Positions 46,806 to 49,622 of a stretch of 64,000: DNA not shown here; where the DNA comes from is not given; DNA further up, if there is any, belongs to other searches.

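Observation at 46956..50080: Virus-encoded ClpC-type unfoldase with its ClpS adaptor, co-oriented and contiguous with the pncAB operon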

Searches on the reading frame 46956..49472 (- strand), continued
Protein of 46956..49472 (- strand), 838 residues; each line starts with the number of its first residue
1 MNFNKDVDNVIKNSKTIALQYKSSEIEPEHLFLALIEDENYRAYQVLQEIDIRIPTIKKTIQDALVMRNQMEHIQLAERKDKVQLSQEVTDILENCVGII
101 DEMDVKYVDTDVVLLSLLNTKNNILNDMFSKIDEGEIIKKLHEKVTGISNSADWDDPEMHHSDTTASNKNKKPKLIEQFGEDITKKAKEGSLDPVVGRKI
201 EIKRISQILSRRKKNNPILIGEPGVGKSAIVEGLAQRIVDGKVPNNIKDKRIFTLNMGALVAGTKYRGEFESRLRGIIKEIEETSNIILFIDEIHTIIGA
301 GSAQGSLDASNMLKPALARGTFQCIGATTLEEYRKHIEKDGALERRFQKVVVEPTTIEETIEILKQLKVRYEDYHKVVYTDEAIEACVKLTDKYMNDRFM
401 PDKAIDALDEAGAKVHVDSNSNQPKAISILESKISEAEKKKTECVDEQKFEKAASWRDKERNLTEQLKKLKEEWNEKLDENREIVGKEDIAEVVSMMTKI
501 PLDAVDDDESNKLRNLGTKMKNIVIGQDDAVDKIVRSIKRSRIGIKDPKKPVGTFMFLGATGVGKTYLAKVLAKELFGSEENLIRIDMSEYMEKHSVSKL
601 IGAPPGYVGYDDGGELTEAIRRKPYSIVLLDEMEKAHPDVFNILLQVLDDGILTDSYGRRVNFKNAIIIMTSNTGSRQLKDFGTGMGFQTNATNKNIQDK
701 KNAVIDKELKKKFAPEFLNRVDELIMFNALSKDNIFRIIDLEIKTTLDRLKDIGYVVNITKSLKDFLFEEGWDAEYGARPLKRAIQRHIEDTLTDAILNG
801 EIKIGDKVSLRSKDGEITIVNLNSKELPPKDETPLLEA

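Call 26: find_encoding_contigs(protein=P0075, flank=8000, max_places=1)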
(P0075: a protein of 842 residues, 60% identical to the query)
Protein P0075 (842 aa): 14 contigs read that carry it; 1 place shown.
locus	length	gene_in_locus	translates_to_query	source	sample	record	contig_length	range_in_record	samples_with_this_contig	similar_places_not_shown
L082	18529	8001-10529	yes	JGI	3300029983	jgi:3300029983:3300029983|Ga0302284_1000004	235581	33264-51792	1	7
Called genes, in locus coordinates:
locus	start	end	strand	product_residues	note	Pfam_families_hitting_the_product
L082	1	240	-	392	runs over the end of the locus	PF01541:GIY-YIG (weak)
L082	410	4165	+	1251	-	PF00149:Metallophos, PF12850:Metallophos_2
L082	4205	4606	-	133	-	PF18925:DUF5675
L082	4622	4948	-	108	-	-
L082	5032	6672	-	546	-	-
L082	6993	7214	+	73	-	-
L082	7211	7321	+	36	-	-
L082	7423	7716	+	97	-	PF02617:ClpS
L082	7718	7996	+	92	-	-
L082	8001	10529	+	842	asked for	PF02861:Clp_N, PF00004:AAA, PF17871:AAA_lid_9, PF00158:Sigma54_activat, PF00004:AAA, PF07724:AAA_2, PF07728:AAA_5, PF10431:ClpB_D2-small, +8 more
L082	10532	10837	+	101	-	-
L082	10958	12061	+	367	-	PF00723:Glyco_hydro_15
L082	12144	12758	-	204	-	PF07659:DUF1599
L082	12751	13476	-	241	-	-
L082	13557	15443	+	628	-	-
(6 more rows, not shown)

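Call 27: find_encoding_contigs(protein=P0022, flank=8000, max_places=1)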
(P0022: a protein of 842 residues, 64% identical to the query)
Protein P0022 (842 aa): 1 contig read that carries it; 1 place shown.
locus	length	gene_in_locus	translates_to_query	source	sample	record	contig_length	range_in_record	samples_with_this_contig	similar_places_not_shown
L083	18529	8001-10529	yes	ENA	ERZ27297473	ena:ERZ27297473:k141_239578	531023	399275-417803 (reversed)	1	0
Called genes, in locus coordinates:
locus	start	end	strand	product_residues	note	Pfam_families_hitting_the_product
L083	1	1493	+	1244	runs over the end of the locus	PF00149:Metallophos, PF13476:AAA_23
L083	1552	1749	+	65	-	-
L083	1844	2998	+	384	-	PF00675:Peptidase_M16 (weak), PF05193:Peptidase_M16_C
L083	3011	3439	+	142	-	-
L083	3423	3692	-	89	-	-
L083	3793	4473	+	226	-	PF00857:Isochorismatase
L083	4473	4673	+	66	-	-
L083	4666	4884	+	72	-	-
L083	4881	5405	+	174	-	-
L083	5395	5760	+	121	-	-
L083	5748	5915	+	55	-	-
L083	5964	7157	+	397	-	PF17767:NAPRTase_N, PF04095:NAPRTase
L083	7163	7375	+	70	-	-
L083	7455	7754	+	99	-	PF02617:ClpS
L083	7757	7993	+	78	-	-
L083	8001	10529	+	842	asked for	PF02861:Clp_N, PF23569:NBD_SMAX1 (weak), PF00004:AAA, PF17871:AAA_lid_9, PF00004:AAA, PF07724:AAA_2, PF07728:AAA_5, PF10431:ClpB_D2-small, +8 more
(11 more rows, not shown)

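Call 28: find_encoding_contigs(protein=P0057, flank=8000, max_places=1)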
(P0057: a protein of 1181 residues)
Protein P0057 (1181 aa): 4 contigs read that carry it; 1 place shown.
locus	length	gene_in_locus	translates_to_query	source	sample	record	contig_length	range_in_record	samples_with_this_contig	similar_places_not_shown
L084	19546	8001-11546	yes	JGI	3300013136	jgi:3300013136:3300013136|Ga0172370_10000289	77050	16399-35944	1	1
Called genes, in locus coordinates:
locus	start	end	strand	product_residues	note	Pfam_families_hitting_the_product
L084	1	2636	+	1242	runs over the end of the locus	PF00149:Metallophos, PF13476:AAA_23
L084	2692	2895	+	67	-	-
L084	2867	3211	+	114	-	-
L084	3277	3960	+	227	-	PF00857:Isochorismatase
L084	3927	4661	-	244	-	PF07460:NUMOD3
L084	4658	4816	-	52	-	-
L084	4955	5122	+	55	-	PF10723:RepB-RCR_reg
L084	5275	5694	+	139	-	-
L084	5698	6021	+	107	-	-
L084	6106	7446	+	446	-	PF17767:NAPRTase_N, PF04095:NAPRTase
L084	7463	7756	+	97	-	PF02617:ClpS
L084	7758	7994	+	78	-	-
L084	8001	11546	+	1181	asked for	PF02861:Clp_N, PF00004:AAA, PF17871:AAA_lid_9, PF05203:Hom_end_hint, PF05204:Hom_end, PF07724:AAA_2, PF07728:AAA_5, PF10431:ClpB_D2-small, +3 more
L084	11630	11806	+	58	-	-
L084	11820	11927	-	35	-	-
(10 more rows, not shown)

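Call 37: find_encoding_contigs(protein=P0052, flank=8000, max_places=2)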
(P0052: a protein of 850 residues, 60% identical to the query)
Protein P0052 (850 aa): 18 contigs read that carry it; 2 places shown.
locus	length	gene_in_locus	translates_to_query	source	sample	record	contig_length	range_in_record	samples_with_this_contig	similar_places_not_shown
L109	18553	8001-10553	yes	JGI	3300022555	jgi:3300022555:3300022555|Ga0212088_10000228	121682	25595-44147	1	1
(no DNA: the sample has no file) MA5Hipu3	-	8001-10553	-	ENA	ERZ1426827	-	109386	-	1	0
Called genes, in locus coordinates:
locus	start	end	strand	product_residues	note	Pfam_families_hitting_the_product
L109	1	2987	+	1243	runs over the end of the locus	PF00149:Metallophos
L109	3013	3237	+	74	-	-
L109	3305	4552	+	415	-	PF00675:Peptidase_M16, PF05193:Peptidase_M16_C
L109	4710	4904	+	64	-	-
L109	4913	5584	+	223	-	PF00857:Isochorismatase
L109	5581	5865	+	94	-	-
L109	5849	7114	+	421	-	PF17767:NAPRTase_N, PF04095:NAPRTase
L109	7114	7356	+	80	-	-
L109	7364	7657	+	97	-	PF02617:ClpS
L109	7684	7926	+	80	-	-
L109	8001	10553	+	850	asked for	PF02861:Clp_N, PF13191:AAA_16 (weak), PF00004:AAA, PF17871:AAA_lid_9, PF07724:AAA_2, PF00004:AAA, PF07728:AAA_5, PF10431:ClpB_D2-small, +11 more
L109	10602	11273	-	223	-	-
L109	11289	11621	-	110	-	-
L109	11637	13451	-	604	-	-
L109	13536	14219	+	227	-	-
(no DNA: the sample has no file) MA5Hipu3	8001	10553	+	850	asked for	PF02861:Clp_N, PF13191:AAA_16 (weak), PF00004:AAA, PF17871:AAA_lid_9, PF07724:AAA_2, PF00004:AAA, PF07728:AAA_5, PF10431:ClpB_D2-small, +11 more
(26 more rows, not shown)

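Call 38: find_encoding_contigs(protein=P0019, flank=8000, max_places=1)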
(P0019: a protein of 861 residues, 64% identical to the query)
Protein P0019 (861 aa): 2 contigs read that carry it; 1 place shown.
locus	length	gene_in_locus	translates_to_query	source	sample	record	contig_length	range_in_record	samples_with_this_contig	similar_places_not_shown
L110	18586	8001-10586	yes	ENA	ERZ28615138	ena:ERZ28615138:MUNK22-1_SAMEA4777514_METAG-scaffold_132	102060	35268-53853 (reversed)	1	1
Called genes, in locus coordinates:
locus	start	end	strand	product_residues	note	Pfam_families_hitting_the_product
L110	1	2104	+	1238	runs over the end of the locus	PF00149:Metallophos, PF13476:AAA_23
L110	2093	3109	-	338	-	PF24308:DUF7487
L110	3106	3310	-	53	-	-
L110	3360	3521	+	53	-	PF10723:RepB-RCR_reg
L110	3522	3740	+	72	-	-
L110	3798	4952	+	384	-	PF00675:Peptidase_M16 (faint), PF05193:Peptidase_M16_C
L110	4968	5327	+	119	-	-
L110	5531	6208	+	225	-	PF00857:Isochorismatase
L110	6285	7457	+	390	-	PF17767:NAPRTase_N, PF04095:NAPRTase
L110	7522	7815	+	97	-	PF02617:ClpS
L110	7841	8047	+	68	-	-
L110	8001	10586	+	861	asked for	PF02861:Clp_N, PF23569:NBD_SMAX1, PF00004:AAA, PF17871:AAA_lid_9, PF00004:AAA, PF07724:AAA_2, PF07728:AAA_5, PF10431:ClpB_D2-small, +7 more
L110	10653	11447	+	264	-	PF01471:PG_binding_1, PF00182:Glyco_hydro_19 (faint)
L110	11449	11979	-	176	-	-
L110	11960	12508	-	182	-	-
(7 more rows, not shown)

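Call 69: search_protein_families(library=phrogs, proteins=[window:46956-49472:-], max_evalue=0.001)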
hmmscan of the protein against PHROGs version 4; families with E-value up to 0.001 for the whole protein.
window:46956-49472:- (838 aa): 13 families
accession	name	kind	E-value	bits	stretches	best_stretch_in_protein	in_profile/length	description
phrog_4871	-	other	2.6e-260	867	1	3-821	8-756/764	ATP-dependent protease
phrog_249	-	moron, auxiliary metabolic gene and host takeover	1.1e-12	49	1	414-674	30-245/380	porphyrin biosynthesis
phrog_3757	-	unknown function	1.4e-10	42.1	2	464-590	35-161/367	-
phrog_10401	-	other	8.9e-10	38.9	1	47-302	335-535/667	ATPase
phrog_1297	-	other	1.6e-09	38.2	0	555-651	28-126/356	ATPase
phrog_168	-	DNA, RNA and nucleotide metabolism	1.7e-09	38.8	1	555-677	45-142/314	clamp loader of DNA polymerase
phrog_3277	-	DNA, RNA and nucleotide metabolism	2.8e-09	38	0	207-294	3-87/168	DnaC-like helicase loader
phrog_8638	-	unknown function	7.4e-08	32.4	1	218-300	309-379/568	-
phrog_5846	-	DNA, RNA and nucleotide metabolism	8.6e-08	32.8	1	524-599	18-67/380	clamp loader of DNA polymerase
phrog_50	-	DNA, RNA and nucleotide metabolism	9.8e-06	25.9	0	547-593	366-410/570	DnaC-like helicase loader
phrog_296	-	integration and excision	1.6e-05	24.8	0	555-644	321-408/626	DNA transposition protein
phrog_7485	-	unknown function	2.1e-05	24.7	0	554-605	229-277/430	-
phrog_29395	-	unknown function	0.0003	20.8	1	525-652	156-297/531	-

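Call 70: search_protein_families(library=padloc, proteins=[window:46956-49472:-], max_evalue=0.001)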
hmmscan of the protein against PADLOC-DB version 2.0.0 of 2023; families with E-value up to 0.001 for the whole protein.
window:46956-49472:- (838 aa): 6 families
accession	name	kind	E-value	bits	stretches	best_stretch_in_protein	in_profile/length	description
PDLC04606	PDC-M37B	-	1e-38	131.5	1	458-680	94-300/390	-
PDLC04605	PDC-M37B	-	2.4e-32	110.7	1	465-769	221-509/518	-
PDLC03838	DolB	-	2.1e-28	97.6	2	505-677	122-281/375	-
PDLC00915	TRIP13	-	1.3e-07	29.4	1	218-309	67-156/302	TRIP13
PDLC04232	IetA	-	1.9e-07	28.8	1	214-297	116-186/330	-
PDLC04140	mad8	-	4.1e-07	27.8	0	554-591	29-69/314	mads_8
